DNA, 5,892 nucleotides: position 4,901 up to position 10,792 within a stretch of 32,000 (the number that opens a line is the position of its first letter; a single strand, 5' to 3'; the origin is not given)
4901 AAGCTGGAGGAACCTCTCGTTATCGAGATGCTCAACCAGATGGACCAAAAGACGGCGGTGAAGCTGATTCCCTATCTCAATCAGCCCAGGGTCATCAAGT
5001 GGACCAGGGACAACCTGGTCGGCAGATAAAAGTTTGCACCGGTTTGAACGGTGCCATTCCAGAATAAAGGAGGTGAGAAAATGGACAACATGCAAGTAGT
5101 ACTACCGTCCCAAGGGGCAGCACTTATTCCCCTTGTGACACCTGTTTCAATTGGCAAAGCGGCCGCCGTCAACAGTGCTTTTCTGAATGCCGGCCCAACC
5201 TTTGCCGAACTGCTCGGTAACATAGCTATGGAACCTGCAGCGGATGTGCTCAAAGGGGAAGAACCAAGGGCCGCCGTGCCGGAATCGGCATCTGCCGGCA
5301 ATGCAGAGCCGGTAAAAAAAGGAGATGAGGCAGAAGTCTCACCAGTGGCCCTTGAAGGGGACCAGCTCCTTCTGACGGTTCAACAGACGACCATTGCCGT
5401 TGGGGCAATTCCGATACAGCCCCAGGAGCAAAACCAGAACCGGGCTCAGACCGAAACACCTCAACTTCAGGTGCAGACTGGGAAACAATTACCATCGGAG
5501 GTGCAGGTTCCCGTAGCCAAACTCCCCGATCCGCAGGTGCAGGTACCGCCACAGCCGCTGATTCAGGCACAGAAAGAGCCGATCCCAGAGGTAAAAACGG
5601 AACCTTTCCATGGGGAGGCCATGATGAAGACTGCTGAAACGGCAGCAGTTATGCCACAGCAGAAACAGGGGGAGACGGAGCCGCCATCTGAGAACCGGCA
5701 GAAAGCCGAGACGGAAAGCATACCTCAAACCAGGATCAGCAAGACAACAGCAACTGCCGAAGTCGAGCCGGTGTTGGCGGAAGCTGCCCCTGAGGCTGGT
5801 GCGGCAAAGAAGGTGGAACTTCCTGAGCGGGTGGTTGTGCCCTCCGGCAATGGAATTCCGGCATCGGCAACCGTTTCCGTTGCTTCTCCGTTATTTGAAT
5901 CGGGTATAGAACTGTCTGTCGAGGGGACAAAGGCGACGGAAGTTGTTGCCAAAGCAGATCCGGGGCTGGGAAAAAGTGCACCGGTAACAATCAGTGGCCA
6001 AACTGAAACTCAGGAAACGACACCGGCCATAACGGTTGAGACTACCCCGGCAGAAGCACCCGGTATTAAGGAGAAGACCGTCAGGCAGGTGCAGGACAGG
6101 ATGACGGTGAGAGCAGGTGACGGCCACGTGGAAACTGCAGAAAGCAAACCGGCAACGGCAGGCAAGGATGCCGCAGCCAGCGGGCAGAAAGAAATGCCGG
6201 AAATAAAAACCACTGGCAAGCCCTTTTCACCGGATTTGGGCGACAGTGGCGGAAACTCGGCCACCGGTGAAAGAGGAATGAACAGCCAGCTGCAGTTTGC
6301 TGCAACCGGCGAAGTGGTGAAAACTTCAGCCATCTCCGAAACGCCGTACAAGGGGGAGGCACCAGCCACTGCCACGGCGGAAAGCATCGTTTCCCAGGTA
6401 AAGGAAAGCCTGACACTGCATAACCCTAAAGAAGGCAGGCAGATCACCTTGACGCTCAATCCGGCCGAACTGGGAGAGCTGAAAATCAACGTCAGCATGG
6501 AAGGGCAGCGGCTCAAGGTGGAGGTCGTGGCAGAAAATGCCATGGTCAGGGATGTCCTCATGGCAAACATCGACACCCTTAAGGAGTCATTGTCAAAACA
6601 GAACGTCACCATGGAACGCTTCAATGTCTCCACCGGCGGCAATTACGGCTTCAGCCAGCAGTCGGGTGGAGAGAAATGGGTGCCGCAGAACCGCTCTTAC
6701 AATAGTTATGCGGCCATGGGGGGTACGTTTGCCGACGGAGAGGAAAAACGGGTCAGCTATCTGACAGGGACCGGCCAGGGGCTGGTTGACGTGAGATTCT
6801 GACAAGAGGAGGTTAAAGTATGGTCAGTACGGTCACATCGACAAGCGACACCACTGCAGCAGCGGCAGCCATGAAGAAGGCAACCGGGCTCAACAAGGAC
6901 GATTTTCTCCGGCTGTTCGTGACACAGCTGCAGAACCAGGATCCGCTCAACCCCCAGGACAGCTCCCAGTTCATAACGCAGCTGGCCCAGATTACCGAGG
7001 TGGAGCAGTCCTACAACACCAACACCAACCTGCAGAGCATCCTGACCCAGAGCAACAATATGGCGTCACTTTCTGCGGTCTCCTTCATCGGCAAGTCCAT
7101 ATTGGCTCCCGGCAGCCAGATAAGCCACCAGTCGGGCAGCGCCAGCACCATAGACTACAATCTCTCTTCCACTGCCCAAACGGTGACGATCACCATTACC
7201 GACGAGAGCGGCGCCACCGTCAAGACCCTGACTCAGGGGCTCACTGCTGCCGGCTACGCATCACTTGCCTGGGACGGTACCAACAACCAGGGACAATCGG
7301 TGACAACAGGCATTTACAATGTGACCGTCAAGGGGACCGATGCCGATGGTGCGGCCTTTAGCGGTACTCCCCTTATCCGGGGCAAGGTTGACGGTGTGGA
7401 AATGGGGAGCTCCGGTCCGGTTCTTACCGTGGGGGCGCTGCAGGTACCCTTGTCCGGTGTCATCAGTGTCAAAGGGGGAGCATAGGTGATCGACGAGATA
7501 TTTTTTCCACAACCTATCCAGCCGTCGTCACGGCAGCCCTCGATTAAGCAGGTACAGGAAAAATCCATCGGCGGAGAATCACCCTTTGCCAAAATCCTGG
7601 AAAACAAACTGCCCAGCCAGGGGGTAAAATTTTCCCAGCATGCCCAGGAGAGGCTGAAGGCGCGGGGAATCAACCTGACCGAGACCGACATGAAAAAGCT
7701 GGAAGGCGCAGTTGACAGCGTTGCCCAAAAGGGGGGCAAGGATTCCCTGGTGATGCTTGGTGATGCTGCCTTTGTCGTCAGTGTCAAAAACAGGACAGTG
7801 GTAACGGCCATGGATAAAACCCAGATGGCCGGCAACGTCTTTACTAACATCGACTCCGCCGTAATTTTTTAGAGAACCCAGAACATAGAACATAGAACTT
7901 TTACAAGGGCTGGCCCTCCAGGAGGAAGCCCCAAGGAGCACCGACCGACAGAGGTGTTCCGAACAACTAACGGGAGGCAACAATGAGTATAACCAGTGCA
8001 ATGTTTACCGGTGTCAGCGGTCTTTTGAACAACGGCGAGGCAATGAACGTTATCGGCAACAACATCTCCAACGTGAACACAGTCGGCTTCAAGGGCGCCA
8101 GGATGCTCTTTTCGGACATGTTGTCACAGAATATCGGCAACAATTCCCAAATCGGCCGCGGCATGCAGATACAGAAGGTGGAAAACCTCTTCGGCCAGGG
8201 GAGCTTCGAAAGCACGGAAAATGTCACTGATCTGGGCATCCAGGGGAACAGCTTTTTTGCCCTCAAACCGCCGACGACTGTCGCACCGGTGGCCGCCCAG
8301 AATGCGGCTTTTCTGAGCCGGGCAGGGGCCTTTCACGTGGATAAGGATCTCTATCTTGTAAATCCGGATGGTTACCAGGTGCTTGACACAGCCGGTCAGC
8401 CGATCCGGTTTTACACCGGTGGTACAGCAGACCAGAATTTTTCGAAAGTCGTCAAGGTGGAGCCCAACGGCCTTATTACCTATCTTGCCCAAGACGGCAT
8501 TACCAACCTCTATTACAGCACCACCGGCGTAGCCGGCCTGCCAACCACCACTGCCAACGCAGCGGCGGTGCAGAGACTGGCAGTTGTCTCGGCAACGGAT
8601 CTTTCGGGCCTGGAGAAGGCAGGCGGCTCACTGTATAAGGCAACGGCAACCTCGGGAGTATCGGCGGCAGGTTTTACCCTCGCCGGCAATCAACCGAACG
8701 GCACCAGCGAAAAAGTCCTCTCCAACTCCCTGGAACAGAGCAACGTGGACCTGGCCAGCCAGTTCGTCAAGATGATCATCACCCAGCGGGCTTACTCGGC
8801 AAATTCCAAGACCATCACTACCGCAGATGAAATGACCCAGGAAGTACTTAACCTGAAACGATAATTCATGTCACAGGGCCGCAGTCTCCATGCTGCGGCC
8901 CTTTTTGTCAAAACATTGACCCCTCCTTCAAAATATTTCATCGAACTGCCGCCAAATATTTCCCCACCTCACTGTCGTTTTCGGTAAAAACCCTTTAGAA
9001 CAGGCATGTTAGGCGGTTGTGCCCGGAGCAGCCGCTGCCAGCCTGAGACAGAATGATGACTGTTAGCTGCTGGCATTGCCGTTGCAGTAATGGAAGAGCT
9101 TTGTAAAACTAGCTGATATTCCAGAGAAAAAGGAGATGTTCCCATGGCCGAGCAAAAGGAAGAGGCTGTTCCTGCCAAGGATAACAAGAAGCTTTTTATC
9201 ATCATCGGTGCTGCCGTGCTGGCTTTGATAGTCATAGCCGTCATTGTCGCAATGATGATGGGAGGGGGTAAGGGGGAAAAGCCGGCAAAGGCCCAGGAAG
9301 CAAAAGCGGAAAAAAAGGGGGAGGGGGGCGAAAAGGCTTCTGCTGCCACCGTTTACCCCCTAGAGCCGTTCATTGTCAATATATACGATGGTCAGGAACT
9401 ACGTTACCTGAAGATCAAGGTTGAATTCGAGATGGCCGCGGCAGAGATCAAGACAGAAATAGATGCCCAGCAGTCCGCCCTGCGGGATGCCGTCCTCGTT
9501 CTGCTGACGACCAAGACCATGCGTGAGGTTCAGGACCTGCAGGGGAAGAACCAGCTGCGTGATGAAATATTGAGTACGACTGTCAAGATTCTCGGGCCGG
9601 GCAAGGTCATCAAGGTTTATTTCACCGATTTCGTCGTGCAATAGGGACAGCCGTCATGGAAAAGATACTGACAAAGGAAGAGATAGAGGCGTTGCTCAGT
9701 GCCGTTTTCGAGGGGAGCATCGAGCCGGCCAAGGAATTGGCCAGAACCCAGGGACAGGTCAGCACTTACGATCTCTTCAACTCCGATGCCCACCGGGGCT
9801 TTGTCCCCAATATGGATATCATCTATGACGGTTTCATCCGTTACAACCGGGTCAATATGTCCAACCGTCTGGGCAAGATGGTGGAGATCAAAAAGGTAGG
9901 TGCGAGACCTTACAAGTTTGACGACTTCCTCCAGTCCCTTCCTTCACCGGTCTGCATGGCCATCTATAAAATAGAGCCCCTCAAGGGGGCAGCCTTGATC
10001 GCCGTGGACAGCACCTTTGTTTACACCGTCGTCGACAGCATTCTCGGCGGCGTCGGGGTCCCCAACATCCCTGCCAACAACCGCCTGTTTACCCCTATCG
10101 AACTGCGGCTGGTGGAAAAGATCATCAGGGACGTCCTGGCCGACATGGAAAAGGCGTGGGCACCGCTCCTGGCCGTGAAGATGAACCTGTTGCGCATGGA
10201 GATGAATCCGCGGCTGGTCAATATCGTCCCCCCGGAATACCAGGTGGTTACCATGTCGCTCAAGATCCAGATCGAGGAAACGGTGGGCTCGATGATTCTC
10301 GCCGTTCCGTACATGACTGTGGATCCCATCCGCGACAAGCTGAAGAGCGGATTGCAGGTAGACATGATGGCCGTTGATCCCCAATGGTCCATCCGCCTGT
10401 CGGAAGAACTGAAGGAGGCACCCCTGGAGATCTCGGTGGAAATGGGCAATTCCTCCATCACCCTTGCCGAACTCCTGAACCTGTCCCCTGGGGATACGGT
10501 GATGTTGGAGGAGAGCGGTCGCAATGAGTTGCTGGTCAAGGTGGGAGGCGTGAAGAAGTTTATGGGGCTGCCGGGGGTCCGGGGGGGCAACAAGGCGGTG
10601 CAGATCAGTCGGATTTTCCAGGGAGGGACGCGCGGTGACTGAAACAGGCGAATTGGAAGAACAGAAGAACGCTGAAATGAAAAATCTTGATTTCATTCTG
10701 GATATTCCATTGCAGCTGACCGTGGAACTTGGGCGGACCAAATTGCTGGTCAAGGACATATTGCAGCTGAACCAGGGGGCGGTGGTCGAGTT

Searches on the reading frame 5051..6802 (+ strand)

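Call 67: search_protein_families(library=pfam, proteins=[window:5051-6802:+], max_evalue=0.001)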
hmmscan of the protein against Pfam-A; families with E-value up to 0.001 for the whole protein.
window:5051-6802:+ (583 aa): 1 family
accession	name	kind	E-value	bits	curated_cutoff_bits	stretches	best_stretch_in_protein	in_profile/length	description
PF02120.21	Flg_hook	-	6.4e-22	77.6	29.8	1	458-532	8-82/85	Flagellar hook-length control protein FliK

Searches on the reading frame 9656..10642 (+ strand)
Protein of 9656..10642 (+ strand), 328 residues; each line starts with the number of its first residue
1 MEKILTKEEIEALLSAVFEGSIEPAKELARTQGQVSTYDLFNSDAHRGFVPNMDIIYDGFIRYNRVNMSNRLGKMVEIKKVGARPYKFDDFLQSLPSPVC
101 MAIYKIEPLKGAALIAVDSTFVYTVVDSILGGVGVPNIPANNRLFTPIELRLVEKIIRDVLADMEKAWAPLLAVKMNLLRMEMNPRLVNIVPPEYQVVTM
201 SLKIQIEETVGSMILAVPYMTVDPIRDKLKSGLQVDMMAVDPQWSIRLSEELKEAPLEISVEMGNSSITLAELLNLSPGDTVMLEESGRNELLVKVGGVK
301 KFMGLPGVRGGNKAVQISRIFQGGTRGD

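Call 67: search_protein_families(library=pfam, proteins=[window:9656-10642:+], max_evalue=0.001)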
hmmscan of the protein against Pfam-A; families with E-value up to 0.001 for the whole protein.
window:9656-10642:+ (328 aa): 2 families
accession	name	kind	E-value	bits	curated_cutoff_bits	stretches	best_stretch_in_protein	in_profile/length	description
PF02154.20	FliM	-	2.2e-47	161.9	27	1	47-229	11-192/192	Flagellar motor switch protein FliM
PF01052.25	FliMN_C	-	1.3e-21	76.7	23.8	1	250-321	1-72/73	Type III flagellar switch regulator (C-ring) FliN C-term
